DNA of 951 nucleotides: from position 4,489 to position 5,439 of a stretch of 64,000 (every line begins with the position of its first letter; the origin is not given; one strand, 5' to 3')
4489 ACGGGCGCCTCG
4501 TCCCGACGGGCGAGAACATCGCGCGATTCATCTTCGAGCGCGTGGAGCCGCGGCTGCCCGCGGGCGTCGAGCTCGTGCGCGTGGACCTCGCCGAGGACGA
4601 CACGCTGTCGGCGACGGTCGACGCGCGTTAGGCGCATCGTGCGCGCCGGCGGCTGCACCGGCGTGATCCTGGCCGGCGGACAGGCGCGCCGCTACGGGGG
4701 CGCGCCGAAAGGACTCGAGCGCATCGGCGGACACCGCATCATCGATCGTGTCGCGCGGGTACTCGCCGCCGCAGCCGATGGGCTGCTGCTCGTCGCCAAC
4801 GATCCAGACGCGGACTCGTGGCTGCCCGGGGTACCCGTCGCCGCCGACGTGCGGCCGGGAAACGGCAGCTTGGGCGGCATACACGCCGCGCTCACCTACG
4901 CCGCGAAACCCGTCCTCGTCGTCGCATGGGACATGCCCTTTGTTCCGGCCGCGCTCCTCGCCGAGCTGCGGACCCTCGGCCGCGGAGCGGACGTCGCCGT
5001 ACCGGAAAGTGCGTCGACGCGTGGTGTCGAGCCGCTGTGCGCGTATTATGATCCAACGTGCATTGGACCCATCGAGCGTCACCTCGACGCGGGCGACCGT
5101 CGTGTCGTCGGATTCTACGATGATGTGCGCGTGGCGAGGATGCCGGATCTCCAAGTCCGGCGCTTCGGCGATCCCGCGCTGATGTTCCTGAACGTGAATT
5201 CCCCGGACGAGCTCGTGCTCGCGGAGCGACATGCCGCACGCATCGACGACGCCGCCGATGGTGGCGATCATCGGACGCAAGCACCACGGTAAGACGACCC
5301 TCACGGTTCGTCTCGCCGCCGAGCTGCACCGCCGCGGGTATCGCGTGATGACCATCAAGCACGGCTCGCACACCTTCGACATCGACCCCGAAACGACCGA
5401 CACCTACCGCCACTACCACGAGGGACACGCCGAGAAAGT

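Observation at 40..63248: Dispersed 7-mer GTTAGGC (usually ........) about ten-fold over-represented, about 1 copy per 0.8 kb on both strands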

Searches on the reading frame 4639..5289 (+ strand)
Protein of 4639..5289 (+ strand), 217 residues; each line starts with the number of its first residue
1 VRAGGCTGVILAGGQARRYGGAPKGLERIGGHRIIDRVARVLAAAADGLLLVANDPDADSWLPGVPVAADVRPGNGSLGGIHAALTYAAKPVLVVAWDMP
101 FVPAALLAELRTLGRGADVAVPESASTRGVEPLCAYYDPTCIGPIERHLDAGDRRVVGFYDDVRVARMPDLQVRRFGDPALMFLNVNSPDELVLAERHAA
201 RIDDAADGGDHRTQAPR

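Call 12: search_protein_families(library=pfam, proteins=[window:4639-5289:+], max_evalue=0.00001)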
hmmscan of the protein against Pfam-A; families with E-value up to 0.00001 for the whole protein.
window:4639-5289:+ (217 aa): 1 family
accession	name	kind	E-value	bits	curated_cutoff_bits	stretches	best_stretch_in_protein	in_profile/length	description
PF12804.13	NTP_transf_3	-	4.6e-31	108.6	27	1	8-160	1-157/160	MobA-like NTP transferase domain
